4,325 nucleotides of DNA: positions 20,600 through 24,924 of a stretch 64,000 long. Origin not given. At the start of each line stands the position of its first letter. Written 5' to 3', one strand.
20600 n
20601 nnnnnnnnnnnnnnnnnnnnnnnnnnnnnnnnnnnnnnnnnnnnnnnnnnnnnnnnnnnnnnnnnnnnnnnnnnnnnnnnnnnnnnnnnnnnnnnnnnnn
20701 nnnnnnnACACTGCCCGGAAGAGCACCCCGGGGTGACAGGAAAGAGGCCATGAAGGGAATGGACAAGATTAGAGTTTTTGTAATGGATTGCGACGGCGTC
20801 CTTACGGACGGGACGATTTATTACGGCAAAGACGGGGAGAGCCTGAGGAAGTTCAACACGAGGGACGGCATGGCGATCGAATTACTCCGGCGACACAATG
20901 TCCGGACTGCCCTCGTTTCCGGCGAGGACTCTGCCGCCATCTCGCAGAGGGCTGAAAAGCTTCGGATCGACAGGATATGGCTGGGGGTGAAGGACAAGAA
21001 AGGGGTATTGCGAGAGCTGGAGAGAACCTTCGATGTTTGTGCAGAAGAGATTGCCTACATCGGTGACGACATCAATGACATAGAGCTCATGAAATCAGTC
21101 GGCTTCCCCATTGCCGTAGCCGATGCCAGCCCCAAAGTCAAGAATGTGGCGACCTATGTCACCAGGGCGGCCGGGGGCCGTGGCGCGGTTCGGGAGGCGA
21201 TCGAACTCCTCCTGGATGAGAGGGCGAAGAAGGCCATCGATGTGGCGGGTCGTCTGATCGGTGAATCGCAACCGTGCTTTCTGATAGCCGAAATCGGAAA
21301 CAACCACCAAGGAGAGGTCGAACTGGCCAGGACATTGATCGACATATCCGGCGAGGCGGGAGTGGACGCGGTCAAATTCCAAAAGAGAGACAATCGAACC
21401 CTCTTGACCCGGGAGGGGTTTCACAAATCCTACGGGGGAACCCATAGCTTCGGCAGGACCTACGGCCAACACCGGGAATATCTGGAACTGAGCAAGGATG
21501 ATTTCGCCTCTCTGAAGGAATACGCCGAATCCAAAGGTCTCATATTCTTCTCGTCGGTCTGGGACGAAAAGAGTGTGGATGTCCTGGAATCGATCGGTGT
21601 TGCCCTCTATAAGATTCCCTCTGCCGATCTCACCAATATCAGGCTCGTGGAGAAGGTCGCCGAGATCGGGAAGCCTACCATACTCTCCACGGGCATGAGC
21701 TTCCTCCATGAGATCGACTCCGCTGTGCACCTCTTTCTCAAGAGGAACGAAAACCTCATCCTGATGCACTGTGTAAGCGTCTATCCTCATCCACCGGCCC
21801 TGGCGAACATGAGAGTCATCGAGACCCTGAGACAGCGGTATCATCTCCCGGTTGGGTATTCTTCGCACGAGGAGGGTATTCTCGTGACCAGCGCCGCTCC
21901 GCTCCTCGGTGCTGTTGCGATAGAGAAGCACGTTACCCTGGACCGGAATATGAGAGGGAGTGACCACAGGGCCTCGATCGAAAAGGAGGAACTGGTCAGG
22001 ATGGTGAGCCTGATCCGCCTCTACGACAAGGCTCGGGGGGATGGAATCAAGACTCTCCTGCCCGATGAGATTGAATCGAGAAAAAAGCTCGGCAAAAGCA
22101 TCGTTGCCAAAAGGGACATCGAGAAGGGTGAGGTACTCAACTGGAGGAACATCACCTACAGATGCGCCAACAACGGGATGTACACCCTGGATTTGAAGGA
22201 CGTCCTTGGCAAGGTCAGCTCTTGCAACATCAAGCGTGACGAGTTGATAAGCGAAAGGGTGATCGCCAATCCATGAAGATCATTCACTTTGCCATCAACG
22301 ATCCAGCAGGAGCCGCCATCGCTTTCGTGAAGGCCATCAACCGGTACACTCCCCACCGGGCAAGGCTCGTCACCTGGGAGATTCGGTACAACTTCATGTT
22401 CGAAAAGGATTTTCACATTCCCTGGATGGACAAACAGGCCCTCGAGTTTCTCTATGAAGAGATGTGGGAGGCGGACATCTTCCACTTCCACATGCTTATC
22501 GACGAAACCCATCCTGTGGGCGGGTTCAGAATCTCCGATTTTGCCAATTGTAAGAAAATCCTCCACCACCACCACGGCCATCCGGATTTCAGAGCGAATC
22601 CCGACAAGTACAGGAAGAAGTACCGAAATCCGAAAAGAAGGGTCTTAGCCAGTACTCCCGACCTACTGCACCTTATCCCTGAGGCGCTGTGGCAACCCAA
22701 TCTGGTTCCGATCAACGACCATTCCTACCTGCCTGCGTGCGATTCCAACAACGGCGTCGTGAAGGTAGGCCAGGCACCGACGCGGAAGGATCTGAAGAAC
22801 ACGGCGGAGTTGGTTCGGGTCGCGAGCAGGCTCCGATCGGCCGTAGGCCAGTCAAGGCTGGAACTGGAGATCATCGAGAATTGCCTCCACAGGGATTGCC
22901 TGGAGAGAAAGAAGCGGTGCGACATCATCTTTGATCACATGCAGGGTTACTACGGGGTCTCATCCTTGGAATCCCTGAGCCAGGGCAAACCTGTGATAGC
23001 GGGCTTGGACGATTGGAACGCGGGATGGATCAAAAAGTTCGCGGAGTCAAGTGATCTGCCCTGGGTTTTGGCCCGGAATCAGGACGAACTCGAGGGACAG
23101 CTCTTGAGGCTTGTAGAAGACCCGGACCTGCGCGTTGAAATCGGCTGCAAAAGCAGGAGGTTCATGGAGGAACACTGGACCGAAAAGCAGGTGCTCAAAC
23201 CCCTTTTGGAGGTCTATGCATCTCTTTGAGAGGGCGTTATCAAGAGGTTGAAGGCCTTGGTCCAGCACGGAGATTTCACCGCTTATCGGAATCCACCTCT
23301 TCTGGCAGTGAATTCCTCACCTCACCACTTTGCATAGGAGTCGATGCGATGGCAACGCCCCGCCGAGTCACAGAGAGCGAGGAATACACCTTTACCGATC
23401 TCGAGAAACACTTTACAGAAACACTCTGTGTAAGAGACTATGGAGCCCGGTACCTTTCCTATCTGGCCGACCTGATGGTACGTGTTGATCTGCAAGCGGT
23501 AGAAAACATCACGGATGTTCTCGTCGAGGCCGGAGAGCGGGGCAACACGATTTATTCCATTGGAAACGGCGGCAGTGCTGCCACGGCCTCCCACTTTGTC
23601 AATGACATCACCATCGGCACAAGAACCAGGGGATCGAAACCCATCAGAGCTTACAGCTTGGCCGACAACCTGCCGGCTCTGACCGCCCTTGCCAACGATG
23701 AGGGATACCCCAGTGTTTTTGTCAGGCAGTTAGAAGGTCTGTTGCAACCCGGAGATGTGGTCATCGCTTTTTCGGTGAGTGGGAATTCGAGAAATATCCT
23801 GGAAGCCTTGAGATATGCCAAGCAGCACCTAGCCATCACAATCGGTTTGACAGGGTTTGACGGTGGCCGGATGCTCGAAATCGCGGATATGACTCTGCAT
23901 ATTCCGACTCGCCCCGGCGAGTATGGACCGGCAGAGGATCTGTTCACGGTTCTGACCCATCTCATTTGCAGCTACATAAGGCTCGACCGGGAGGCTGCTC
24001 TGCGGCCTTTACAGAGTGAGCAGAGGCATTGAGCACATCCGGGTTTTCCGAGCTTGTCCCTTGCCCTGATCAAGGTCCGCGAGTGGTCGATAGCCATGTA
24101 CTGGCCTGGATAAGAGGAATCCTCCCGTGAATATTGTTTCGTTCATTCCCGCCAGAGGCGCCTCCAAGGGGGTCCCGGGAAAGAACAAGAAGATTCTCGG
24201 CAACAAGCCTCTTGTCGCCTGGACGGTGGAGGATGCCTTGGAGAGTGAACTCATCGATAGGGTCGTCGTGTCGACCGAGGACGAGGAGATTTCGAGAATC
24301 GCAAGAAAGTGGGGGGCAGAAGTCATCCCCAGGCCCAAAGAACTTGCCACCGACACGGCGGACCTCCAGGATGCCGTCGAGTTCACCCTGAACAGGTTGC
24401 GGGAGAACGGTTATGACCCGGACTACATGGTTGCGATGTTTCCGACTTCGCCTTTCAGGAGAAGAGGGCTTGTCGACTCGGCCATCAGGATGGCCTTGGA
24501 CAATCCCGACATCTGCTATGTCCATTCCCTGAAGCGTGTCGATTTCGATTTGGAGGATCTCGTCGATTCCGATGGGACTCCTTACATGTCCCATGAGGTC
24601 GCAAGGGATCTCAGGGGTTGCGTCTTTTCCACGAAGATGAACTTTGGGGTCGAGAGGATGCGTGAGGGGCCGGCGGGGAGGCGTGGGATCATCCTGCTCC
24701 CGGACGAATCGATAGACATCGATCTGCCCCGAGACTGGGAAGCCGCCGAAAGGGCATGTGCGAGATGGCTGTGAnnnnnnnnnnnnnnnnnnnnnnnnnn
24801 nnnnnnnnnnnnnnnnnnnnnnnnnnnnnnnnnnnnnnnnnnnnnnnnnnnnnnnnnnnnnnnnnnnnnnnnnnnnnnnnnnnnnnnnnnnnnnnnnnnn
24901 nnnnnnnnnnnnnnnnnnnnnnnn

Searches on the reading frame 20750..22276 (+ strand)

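Call 6: search_protein_families(library=pfam, proteins=[window:20750-22276:+], max_evalue=0.0001)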
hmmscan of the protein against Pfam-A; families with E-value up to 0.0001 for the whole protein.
window:20750-22276:+ (508 aa): 4 families
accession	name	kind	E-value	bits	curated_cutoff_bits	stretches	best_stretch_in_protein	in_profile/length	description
PF03102.20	NeuB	-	3.2e-77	259.7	22.1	1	196-434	1-241/241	NeuB family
PF08282.18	Hydrolase_3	-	2.9e-12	47.3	20.9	1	82-141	187-246/255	haloacid dehalogenase-like hydrolase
PF00702.32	Hydrolase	-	1.1e-06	29.6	26.4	0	42-118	106-191/191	haloacid dehalogenase-like hydrolase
PF08666.17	SAF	-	5.3e-06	27.3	21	1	450-502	3-59/63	SAF domain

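Call 33: search_protein_families(library=ncbifam, proteins=[window:20750-22273:+], max_evalue=0.001)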
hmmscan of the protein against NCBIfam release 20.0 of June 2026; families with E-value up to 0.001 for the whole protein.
window:20750-22273:+ (508 aa): 19 families
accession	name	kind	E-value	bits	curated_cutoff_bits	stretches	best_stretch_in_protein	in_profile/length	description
TIGR03569.1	NeuB_NnaB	equivalog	7.1e-93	311.2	399.65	1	176-500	1-329/329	N-acetylneuraminate synthase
TIGR03586.1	PseI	equivalog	2e-65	221.1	340.25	1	176-498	2-325/327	pseudaminic acid synthase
TIGR01670.1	KdsC-phosphatas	subfamily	7.9e-49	165.5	106.95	1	7-157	1-151/154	3-deoxy-D-manno-octulosonate 8-phosphate phosphatase, YrbI family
NF007019.0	PRK09484.1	equivalog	4.2e-45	153.7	208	1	4-160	22-178/187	3-deoxy-manno-octulosonate-8-phosphatase KdsC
NF058599.1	KDN-9-PPhBT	equivalog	6.1e-40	136.9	180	1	8-156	3-151/152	3-deoxy-D-glycero-D-galacto-nonulopyranosonate 9-phosphatase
TIGR02726.1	phenyl_P_delta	equivalog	1.6e-34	119.5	281.95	1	4-160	4-160/169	phenylphosphate carboxylase subunit delta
NF002245.0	PRK01158.1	equivalog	2.6e-13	49.8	198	1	82-155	157-229/233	phosphoglycolate phosphatase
TIGR01662.1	HAD-SF-IIIA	subfamily_domain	6.7e-12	45.7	44.6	1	9-123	2-138/141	HAD-IIIA family hydrolase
TIGR01487.1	Pglycolate_arch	equivalog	9.3e-12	45.2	122.75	1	87-147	152-212/215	phosphoglycolate phosphatase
TIGR00099.1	Cof-subfamily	subfamily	3.1e-11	43.4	137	1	82-140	188-246/256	Cof-type HAD-IIB family hydrolase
TIGR01482.1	SPP-subfamily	subfamily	1.9e-09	37.4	107.15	1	88-154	155-221/225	sucrose-phosphate phosphatase subfamily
NF045966.1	YcsE_rel_Pase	equivalog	2.2e-09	37.2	220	1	82-151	191-260/265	YcsE-related riboflavin metabolism phosphatase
NF007806.0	PRK10513.1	equivalog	3.5e-07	29.9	273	1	83-152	197-265/270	sugar-phosphatase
TIGR01361.1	DAHP_synth_Bsub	equivalog_domain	1.3e-05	24.7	267.75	1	248-420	74-255/260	3-deoxy-7-phosphoheptulonate synthase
TIGR01491.1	HAD-SF-IB-PSPlk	hypoth_equivalog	2.3e-05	24.2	151.9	0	81-126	145-191/201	phosphoserine phosphatase-like hydrolase, archaeal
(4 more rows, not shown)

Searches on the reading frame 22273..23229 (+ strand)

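Call 7: search_protein_families(library=pfam, proteins=[window:22273-23229:+], max_evalue=0.0001)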
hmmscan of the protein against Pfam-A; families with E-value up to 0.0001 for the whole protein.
window:22273-23229:+ (318 aa): 0 families

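Call 33: search_protein_families(library=ncbifam, proteins=[window:22273-23226:+], max_evalue=0.001)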
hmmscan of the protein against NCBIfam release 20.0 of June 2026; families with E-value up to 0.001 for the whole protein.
window:22273-23226:+ (318 aa): 0 families

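Call 66: search_protein_families(library=pfam, proteins=[window:22273-23229:+], max_evalue=0.5)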
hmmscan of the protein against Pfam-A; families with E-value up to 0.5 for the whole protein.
window:22273-23229:+ (318 aa): 1 family
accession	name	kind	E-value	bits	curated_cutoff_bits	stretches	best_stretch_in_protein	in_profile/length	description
PF13524.12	Glyco_trans_1_2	-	0.018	15.4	25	1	233-312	69-143/144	Glycosyl transferase-like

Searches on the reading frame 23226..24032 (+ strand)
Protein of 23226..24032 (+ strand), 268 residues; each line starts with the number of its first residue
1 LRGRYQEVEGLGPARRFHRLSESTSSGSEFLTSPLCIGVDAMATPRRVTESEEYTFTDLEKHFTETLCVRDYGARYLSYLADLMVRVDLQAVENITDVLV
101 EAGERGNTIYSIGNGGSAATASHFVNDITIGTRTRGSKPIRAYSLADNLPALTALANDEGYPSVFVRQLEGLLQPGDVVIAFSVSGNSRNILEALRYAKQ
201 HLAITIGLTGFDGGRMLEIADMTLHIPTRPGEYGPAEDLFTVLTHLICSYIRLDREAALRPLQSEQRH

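Call 7: search_protein_families(library=pfam, proteins=[window:23226-24032:+], max_evalue=0.0001)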
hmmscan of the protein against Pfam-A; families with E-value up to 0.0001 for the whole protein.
window:23226-24032:+ (268 aa): 2 families
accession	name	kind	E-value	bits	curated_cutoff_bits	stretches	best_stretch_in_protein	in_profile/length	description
PF13580.11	SIS_2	-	3.2e-17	63.3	27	1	76-210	2-138/138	SIS domain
PF01380.27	SIS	-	2.2e-09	37.6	25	1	171-232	49-110/131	SIS domain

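Call 33: search_protein_families(library=ncbifam, proteins=[window:23226-24029:+], max_evalue=0.001)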
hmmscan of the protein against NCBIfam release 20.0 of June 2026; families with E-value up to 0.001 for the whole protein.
window:23226-24029:+ (268 aa): 13 families
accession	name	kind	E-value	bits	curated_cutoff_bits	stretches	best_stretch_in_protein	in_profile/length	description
TIGR00441.1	gmhA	equivalog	3.7e-31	108.3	209.45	1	98-251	3-153/154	D-sedoheptulose 7-phosphate isomerase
NF010546.0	PRK13936.1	equivalog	3.5e-28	98.7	276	1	90-251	27-188/197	phosphoheptose isomerase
NF010547.0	PRK13938.1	equivalog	4.1e-27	95.1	320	1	84-250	23-186/196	D-sedoheptulose 7-phosphate isomerase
NF001628.0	PRK00414.1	equivalog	1.1e-23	83.8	265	1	88-228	26-164/192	D-sedoheptulose 7-phosphate isomerase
NF008138.0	PRK10886.1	equivalog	1.1e-18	67.6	352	1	91-228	26-165/196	DnaA initiator-associating protein DiaA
NF008458.0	PRK11337.1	equivalog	3.3e-07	29.6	378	1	172-227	185-240/293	MurR/RpiR family transcriptional regulator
NF002805.0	PRK02947.1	subfamily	1.2e-06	27.8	135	1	74-211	5-143/247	sugar isomerase domain-containing protein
NF040776.2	AlsR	equivalog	9.1e-06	24.8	400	1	171-229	172-230/279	transcriptional repressor AlsR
NF009222.0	PRK12570.1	subfamily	3.5e-05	22.8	255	1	160-226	122-189/307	N-acetylmuramic acid 6-phosphate etherase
NF003915.0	PRK05441.1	subfamily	5.7e-05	22.3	168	1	173-229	129-185/300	N-acetylmuramic acid 6-phosphate etherase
TIGR03127.2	RuMP_HxlB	equivalog_domain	0.0003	20.7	160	1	173-230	70-127/178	6-phospho-3-hexuloisomerase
TIGR00274.1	TIGR00274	equivalog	0.00076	18.6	302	0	176-225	127-176/291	N-acetylmuramic acid 6-phosphate etherase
NF041755.1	RuMP_HxlAB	equivalog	0.00095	18.2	500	0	173-234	286-346/391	bifunctional 3-hexulose-6-phosphate synthase/6-phospho-3-hexuloisomerase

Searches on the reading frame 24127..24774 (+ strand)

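Call 7: search_protein_families(library=pfam, proteins=[window:24127-24774:+], max_evalue=0.0001)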
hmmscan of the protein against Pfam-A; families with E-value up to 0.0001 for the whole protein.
window:24127-24774:+ (215 aa): 1 family
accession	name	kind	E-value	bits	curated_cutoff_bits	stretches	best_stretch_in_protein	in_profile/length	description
PF02348.25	CTP_transf_3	-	6.5e-23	82.1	22.6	1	7-145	4-135/217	Cytidylyltransferase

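Call 33: search_protein_families(library=ncbifam, proteins=[window:24127-24771:+], max_evalue=0.001)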
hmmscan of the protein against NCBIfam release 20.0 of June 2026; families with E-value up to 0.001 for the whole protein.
window:24127-24771:+ (215 aa): 6 families
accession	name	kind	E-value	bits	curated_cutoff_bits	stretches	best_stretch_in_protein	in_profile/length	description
TIGR03584.1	PseF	equivalog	2.8e-29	102.3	205.7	1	4-141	1-137/222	pseudaminic acid cytidylyltransferase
NF003952.0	PRK05450.1-5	subfamily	2.2e-13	49.9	193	1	1-128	1-121/250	3-deoxy-manno-octulosonate cytidylyltransferase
NF003950.0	PRK05450.1-3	subfamily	7.4e-13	48.4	234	1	1-128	1-122/248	3-deoxy-manno-octulosonate cytidylyltransferase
NF009905.0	PRK13368.1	subfamily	1.6e-11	44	255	1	1-130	1-121/243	3-deoxy-manno-octulosonate cytidylyltransferase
TIGR00466.1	kdsB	equivalog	5e-09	35.9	155.2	1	1-85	1-84/241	3-deoxy-manno-octulosonate cytidylyltransferase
NF003948.0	PRK05450.1-1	equivalog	1.1e-06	28.1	281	1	2-83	5-85/248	3-deoxy-manno-octulosonate cytidylyltransferase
